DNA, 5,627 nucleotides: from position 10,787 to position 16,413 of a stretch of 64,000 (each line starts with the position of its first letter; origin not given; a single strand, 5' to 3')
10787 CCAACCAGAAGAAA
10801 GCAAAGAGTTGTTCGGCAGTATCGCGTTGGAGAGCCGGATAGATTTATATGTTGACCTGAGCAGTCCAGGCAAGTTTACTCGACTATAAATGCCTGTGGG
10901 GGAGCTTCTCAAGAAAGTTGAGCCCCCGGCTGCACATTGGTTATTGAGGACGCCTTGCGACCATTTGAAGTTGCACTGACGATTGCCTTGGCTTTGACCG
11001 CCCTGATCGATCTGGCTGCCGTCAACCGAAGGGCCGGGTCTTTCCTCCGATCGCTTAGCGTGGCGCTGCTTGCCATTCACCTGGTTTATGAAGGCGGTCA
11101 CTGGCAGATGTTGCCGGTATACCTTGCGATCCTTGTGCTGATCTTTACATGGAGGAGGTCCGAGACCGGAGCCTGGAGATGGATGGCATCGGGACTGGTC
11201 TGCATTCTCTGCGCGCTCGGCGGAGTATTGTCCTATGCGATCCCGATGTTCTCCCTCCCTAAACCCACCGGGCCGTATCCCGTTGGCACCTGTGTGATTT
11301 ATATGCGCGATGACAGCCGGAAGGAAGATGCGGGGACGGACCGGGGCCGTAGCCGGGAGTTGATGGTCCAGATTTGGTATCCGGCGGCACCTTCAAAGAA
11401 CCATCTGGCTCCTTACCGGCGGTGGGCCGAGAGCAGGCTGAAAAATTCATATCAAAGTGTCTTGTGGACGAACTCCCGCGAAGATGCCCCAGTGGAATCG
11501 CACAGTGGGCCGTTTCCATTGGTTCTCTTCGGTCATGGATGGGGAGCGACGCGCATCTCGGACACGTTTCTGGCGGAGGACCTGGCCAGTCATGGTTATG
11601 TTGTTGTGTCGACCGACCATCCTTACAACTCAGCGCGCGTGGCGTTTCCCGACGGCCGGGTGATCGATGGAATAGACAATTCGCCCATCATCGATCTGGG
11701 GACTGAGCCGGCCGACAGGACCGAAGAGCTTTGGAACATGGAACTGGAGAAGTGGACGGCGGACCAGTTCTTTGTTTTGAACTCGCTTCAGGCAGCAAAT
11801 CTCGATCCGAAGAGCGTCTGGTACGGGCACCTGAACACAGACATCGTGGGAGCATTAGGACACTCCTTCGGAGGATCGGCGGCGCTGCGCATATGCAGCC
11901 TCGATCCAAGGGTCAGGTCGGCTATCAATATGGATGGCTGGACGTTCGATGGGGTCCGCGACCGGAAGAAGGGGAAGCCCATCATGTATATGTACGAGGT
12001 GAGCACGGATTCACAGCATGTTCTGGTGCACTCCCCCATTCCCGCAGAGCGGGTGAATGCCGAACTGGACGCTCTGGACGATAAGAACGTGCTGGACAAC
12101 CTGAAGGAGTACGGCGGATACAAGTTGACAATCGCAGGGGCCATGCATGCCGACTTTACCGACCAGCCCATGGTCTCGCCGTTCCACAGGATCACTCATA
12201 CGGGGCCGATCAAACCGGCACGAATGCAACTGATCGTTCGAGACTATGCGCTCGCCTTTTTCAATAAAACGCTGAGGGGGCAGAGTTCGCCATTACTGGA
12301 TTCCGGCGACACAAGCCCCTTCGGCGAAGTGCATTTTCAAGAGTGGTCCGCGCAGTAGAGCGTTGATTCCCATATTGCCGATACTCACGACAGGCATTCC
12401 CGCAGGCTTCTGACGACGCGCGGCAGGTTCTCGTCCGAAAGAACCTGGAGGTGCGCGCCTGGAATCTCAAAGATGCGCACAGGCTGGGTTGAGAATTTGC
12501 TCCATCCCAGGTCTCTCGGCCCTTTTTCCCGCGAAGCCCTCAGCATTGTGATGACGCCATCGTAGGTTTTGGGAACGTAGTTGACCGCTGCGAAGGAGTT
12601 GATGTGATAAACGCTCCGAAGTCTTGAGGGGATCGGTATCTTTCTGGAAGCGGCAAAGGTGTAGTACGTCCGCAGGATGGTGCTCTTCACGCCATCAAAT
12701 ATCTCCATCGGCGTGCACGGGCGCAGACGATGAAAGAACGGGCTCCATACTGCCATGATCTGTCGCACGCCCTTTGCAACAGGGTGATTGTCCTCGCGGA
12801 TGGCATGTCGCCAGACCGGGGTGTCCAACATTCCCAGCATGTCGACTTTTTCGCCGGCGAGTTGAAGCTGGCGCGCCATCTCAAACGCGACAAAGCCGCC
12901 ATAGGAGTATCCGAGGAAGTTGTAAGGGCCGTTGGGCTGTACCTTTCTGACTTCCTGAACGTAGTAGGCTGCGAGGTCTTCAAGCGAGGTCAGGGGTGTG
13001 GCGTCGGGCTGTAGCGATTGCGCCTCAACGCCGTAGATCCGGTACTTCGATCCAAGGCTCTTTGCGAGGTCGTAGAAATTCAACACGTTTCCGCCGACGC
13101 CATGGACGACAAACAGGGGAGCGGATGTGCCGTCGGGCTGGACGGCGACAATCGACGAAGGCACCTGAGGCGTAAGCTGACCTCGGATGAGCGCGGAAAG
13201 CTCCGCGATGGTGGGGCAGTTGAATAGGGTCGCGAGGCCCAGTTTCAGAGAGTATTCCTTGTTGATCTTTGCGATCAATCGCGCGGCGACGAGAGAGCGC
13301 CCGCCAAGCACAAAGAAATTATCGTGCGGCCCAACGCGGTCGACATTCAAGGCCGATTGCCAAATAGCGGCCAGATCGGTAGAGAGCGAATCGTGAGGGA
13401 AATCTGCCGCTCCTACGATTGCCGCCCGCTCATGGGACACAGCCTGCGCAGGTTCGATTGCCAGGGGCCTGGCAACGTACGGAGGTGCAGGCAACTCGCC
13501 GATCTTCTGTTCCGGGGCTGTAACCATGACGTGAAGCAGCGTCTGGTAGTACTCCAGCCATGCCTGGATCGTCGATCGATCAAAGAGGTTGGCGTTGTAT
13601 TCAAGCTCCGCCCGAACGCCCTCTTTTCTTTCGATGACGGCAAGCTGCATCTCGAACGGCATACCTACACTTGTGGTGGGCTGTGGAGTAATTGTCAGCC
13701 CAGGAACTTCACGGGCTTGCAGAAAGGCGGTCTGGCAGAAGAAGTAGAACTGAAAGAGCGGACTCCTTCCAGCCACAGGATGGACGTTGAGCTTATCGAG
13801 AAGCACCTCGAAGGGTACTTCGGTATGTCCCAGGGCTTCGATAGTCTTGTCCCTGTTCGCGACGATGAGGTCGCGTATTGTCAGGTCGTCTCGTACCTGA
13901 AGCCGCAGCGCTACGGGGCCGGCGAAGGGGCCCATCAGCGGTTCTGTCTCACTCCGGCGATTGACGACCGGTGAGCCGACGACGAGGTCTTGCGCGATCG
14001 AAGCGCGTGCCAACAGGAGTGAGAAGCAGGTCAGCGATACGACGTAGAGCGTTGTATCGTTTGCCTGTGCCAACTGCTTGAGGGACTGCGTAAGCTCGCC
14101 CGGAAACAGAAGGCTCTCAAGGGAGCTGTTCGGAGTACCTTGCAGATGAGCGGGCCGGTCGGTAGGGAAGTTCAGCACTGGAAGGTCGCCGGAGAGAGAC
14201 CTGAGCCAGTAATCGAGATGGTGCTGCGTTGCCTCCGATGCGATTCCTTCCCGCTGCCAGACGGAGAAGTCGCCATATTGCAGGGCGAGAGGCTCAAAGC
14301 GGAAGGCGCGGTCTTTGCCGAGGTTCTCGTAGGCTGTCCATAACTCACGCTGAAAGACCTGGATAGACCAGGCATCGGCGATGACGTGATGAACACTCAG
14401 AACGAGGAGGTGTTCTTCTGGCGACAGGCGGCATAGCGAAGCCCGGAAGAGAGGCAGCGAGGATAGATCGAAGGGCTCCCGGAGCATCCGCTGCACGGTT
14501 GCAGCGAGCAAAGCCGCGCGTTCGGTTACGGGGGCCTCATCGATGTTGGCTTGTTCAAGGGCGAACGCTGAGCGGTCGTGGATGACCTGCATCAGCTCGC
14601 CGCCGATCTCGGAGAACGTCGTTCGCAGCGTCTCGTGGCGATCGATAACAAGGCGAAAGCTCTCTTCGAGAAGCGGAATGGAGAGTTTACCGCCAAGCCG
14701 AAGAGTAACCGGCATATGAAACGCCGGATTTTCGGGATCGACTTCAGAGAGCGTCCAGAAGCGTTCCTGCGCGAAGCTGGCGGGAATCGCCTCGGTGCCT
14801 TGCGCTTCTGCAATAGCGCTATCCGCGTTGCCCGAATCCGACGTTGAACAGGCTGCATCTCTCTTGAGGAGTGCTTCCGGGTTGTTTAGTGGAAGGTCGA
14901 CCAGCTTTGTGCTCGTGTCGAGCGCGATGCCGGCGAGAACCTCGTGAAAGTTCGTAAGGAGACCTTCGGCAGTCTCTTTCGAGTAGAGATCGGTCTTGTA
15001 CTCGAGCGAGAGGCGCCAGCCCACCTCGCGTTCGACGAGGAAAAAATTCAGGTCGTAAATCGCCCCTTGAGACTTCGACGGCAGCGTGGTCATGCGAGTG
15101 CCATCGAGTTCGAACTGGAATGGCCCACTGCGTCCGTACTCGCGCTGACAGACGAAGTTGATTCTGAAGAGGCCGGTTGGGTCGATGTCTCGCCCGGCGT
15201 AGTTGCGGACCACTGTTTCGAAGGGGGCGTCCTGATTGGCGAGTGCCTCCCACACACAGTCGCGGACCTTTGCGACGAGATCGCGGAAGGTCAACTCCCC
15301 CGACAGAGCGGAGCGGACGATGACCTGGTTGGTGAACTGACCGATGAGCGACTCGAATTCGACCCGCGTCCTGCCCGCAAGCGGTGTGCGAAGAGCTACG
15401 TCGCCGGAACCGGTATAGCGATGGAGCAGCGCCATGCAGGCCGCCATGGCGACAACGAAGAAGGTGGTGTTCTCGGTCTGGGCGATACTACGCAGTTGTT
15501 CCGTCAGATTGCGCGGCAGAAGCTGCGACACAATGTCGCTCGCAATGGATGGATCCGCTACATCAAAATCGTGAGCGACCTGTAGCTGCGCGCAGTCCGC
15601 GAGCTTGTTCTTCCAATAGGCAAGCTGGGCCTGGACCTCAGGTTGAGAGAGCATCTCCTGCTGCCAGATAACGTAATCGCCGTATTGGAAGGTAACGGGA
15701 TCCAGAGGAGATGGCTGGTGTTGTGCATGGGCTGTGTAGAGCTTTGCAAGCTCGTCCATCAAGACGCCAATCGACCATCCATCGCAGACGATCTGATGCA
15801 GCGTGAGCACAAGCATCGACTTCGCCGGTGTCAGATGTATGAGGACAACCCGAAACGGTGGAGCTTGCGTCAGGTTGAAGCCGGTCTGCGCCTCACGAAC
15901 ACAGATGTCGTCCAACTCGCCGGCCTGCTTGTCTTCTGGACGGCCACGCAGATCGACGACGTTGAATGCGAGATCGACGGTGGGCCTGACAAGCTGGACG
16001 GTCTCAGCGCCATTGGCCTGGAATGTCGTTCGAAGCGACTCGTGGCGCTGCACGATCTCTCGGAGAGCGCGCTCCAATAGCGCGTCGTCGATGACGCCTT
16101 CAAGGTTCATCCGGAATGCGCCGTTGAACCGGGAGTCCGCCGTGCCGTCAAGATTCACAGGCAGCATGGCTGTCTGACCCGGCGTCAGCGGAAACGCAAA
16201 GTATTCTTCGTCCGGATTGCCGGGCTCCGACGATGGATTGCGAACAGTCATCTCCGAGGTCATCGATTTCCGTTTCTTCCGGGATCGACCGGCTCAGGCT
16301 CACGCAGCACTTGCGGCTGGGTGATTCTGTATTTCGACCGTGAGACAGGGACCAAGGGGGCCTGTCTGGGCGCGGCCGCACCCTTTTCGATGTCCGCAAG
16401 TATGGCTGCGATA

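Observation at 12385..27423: Compact hybrid NRPS-PKS cluster with an uncommon domain order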

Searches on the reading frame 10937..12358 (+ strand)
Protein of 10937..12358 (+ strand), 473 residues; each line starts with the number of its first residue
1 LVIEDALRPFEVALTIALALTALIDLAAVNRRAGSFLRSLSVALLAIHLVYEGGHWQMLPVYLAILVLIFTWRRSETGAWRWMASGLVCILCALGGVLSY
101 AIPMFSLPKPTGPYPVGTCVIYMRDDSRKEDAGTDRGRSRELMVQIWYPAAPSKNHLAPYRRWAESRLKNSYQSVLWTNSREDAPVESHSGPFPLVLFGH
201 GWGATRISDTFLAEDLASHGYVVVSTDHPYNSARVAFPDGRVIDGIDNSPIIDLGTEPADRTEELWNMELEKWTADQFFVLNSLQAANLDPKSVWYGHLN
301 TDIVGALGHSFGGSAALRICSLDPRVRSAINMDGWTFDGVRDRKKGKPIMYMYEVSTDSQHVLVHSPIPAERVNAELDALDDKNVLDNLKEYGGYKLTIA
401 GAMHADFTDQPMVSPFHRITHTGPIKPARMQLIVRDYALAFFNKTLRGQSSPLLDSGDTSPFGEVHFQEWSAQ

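Call 6: search_protein_families(library=ncbifam, proteins=[window:10937-12358:+], max_evalue=0.00001)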
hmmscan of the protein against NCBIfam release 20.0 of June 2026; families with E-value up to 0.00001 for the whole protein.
window:10937-12358:+ (473 aa): 1 family
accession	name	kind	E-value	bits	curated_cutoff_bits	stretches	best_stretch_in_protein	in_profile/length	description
NF051441.1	BisHyethTerphBdeA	equivalog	3.8e-06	26.4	520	0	185-228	91-134/305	bis(hydroxyethyl) terephthalate hydrolase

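Call 40: search_protein_families(library=pfam, proteins=[window:10937-12358:+], max_evalue=0.0001)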
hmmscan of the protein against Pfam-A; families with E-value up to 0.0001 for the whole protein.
window:10937-12358:+ (473 aa): 2 families
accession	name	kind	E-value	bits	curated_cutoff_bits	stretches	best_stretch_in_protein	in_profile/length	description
PF03403.19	PAF-AH_p_II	-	6e-19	68.3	20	1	107-446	9-352/372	Platelet-activating factor acetylhydrolase, isoform II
PF12740.14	PETase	-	6e-06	26.3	28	0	282-338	105-161/263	PET hydrolase-like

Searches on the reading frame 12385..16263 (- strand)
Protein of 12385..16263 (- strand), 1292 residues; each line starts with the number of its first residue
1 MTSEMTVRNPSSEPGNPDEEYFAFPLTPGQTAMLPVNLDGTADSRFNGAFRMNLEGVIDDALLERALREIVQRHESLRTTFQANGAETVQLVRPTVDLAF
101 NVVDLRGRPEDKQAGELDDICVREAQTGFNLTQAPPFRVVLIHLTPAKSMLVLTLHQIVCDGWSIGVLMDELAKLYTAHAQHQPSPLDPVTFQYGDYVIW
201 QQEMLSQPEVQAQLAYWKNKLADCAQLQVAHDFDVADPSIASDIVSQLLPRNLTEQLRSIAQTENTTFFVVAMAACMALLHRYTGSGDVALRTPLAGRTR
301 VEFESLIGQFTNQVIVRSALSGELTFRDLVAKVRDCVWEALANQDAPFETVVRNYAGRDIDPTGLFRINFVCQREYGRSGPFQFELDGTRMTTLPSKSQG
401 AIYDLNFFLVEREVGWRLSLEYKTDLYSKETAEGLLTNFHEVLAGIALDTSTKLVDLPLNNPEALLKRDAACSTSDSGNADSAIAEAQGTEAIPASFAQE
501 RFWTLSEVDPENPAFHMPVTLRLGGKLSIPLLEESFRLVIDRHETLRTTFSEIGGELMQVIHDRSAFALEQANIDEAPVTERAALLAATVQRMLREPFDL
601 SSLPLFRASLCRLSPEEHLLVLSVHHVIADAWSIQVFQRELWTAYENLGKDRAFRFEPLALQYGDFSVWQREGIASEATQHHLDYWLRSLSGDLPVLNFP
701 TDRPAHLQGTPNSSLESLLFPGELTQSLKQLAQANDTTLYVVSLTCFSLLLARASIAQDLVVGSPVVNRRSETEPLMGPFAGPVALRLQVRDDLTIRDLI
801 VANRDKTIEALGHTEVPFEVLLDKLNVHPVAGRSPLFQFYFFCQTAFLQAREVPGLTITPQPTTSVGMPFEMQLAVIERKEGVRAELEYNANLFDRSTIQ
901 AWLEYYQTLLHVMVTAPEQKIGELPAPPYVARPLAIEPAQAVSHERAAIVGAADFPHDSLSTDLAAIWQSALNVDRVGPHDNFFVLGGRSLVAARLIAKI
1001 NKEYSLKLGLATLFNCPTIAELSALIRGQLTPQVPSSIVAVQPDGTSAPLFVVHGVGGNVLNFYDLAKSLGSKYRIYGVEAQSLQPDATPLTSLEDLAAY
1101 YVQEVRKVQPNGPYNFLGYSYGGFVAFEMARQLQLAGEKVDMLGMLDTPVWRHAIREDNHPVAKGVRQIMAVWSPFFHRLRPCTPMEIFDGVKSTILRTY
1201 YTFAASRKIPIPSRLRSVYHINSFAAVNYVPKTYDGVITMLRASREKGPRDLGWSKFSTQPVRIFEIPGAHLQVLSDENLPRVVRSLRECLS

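Call 3: search_protein_families(library=pfam, proteins=[window:12385-16263:-], max_evalue=0.01)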
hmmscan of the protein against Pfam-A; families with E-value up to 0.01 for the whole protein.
window:12385-16263:- (1292 aa): 5 families
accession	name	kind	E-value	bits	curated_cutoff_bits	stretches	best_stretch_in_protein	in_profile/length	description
PF00668.25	Condensation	-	1.5e-175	584.7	30.6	2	492-924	4-444/456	Condensation domain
PF00975.26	Thioesterase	-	2e-29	103.9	26.4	1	1049-1288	2-223/226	Thioesterase domain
PF00550.31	PP-binding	-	4.5e-14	52.9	20.8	1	964-1026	3-67/67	Phosphopantetheine attachment site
PF00561.26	Abhydrolase_1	-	7e-07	29.6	25.8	1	1049-1161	2-115/245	alpha/beta hydrolase fold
PF12697.13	Abhydrolase_6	-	0.00011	23.4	26.3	1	1051-1174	2-121/217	Alpha/beta hydrolase family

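Call 7: search_protein_families(library=ncbifam, proteins=[window:12385-16263:-], max_evalue=0.00001)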
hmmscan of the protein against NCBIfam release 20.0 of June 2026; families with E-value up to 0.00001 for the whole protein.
window:12385-16263:- (1292 aa): 7 families
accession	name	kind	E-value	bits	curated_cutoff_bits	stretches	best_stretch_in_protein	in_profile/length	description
NF004282.0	PRK05691.1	subfamily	1.8e-178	595.2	4090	3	476-925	1712-2163/4334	non-ribosomal peptide synthase/polyketide synthase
NF047350.1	aureusi_NRPS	equivalog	7e-102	341.6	2500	3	24-463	995-1414/2373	aureusimine non-ribosomal peptide synthetase AusA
NF038078.1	NRPS_MxcG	equivalog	1.4e-44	151.8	2300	2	44-301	25-276/1442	myxochelin non-ribosomal peptide synthetase MxcG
NF007605.2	PRK10252.1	equivalog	1.4e-39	135.5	2400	3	956-1148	971-1166/1292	enterobactin non-ribosomal peptide synthetase EntF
TIGR03443.1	alpha_am_amid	equivalog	1.4e-25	89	1030.1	2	217-462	2-216/1390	L-aminoadipate-semialdehyde dehydrogenase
NF040607.1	mycolic_Pks13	equivalog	2.4e-19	68.3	2100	1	993-1157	1363-1525/1680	polyketide synthase Pks13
NF041803.1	NRPS_SolG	exception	3.6e-19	67.9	2200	1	954-1024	1084-1153/1163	solanimycin non-ribosomal peptide synthetase SolG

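Call 9: find_homologous_proteins(query=window:12385-16263:-, max_evalue=1e-20)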
Query window:12385-16263:- (1292 aa): 1388 proteins with E <= 1e-20 among 8000 candidates; the best 120 are listed.
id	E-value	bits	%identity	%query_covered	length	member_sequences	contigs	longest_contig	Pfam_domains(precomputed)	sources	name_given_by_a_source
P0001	0.0e+0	2945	100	100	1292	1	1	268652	PF00668.26,PF00550.32,PF00561.27,PF00975.27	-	-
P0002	0.0e+0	2311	77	100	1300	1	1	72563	PF00668.26,PF00550.32,PF00561.27,PF00975.27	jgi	jgi:non-ribosomal peptide synthetase component F/thioesterase domain-containing protein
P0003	0.0e+0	2257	75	100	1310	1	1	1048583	PF00668.26,PF00550.32,PF00561.27,PF00975.27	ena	-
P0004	0.0e+0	2247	77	97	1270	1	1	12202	PF00668.26,PF00550.32,PF00975.27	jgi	jgi:non-ribosomal peptide synthetase component F/thioesterase domain-containing protein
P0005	0.0e+0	2212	74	100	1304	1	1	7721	PF00668.26,PF00550.32,PF00561.27,PF00975.27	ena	-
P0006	0.0e+0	2001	67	100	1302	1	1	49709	PF00668.26,PF00550.32,PF00561.27,PF00975.27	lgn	-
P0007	0.0e+0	1990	67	100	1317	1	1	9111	PF00668.26,PF00550.32,PF00975.27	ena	-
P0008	0.0e+0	1984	67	100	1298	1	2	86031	PF00668.26,PF00550.32,PF00561.27,PF00975.27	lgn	-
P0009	0.0e+0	1934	66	98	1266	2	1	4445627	PF00668.26,PF00550.32,PF00561.27,PF00975.27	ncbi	-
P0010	0.0e+0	1888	64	100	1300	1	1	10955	PF00668.26,PF00550.32,PF00975.27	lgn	-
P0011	0.0e+0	1881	64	100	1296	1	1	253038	PF00668.26,PF00550.32,PF00975.27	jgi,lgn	jgi:thioesterase domain-containing protein/non-ribosomal peptide synthetase component F/acyl carrier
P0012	0.0e+0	1862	65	97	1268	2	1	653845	PF00668.26,PF00550.32,PF00975.27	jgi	jgi:thioesterase domain-containing protein/non-ribosomal peptide synthetase component F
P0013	0.0e+0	1845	62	100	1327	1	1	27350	PF00668.26,PF00550.32,PF00975.27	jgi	jgi:non-ribosomal peptide synthetase component F/thioesterase domain-containing protein/NRPS condens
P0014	0.0e+0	1797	63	96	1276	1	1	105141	PF00668.26,PF00550.32,PF00975.27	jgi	jgi:non-ribosomal peptide synthetase component F/thioesterase domain-containing protein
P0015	0.0e+0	1734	59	100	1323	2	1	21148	PF00668.26,PF00550.32,PF00561.27,PF00975.27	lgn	-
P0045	0.0e+0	1215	46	99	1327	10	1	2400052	PF00668.26,PF00550.32,PF00975.27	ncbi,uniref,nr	ncbi:condensation domain-containing protein [Granulicella aggregans]|uniref:condensation domain-cont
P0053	0.0e+0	1122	42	100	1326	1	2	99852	PF00668.26,PF00550.32,PF00975.27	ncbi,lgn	ncbi:MAG: condensation domain-containing protein [Candidatus Acidiferrales bacterium]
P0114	8.9e-294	996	40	98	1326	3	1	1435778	PF00668.26,PF00550.32,PF00975.27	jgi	jgi:non-ribosomal peptide synthetase component F/thioesterase domain-containing protein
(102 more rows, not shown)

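Call 10: find_encoding_contigs(protein=P0045, flank=10000, max_places=3)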
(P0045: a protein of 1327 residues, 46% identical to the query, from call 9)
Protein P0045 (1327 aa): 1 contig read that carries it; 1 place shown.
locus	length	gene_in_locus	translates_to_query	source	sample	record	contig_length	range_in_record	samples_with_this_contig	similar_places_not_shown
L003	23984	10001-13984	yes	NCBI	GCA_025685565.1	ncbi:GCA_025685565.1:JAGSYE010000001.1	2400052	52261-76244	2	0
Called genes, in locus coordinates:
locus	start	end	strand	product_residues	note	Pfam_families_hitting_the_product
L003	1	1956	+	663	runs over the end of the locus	PF00501:AMP-binding, PF13193:AMP-binding_C, PF00550:PP-binding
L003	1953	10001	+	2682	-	PF00109:ketoacyl-synt, PF02801:Ketoacyl-synt_C, PF16197:KAsynt_C_assoc, PF22336:RhiE-like_linker, PF22621:CurL-like_PKS_C, PF00698:Acyl_transf_1, PF00550:PP-binding, PF00202:Aminotran_3, +4 more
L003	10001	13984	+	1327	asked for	PF00668:Condensation, PF00550:PP-binding, PF00975:Thioesterase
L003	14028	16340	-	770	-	PF03169:OPT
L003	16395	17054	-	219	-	-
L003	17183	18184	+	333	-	-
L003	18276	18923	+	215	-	PF01844:HNH, PF13395:HNH_4 (weak), PF14279:HNH_5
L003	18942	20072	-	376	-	PF16670:PI-PLC-C1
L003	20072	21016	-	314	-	PF00149:Metallophos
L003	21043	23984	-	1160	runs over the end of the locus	PF13620:CarboxypepD_reg, PF13715:CarbopepD_reg_2 (faint), PF17210:SdrD_B (faint), PF17802:SpaA (faint), PF07715:Plug, PF25183:OMP_b-brl_4, PF00593:TonB_dep_Rec_b-barrel (weak)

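Call 57: find_encoding_contigs(protein=P0053, flank=10000, max_places=1)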
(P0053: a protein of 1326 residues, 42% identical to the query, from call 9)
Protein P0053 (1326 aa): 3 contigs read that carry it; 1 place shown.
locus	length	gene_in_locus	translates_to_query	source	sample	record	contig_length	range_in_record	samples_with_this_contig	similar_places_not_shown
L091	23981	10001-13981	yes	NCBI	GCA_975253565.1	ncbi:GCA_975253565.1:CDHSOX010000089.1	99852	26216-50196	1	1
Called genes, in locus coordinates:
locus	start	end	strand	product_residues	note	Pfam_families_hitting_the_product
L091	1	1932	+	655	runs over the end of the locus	PF00501:AMP-binding, PF13193:AMP-binding_C, PF00550:PP-binding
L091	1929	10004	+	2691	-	PF00109:ketoacyl-synt, PF02801:Ketoacyl-synt_C, PF16197:KAsynt_C_assoc, PF22336:RhiE-like_linker, PF22621:CurL-like_PKS_C, PF00698:Acyl_transf_1, PF00550:PP-binding, PF00202:Aminotran_3, +4 more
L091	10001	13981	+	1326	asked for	PF00668:Condensation, PF00550:PP-binding, PF00975:Thioesterase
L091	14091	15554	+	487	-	PF03403:PAF-AH_p_II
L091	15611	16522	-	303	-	PF13621:Cupin_8, PF08007:JmjC_2 (weak), PF02373:JmjC (weak)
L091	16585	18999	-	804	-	PF13231:PMT_2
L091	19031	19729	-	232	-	-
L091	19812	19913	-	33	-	-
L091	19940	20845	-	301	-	PF13621:Cupin_8 (faint)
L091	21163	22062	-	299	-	PF09721:Exosortase_EpsH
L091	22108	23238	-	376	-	PF13480:Acetyltransf_6, PF02388:FemAB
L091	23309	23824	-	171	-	PF02357:NusG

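Call 58: find_encoding_contigs(protein=P0114, flank=10000, max_places=1)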
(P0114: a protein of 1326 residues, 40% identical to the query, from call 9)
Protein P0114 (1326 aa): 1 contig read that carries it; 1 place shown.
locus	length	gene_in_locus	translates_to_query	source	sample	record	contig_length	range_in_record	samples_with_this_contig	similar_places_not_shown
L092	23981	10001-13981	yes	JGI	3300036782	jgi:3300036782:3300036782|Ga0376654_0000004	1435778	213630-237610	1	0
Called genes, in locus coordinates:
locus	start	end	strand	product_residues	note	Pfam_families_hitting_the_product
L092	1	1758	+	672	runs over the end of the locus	PF00501:AMP-binding, PF13193:AMP-binding_C, PF00550:PP-binding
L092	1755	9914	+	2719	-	PF00109:ketoacyl-synt, PF02801:Ketoacyl-synt_C, PF16197:KAsynt_C_assoc, PF22336:RhiE-like_linker, PF22621:CurL-like_PKS_C, PF00698:Acyl_transf_1, PF00550:PP-binding, PF00202:Aminotran_3, +4 more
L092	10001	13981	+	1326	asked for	PF00668:Condensation, PF00550:PP-binding, PF00975:Thioesterase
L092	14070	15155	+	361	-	-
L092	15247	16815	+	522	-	PF01554:MatE (weak), PF01943:Polysacc_synt, PF13440:Polysacc_synt_3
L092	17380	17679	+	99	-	-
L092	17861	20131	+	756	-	-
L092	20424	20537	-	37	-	-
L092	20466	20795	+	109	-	-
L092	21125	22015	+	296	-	PF04794:YdjC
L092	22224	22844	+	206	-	PF07238:PilZ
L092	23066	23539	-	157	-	PF01797:Y1_Tnp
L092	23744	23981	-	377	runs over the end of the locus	-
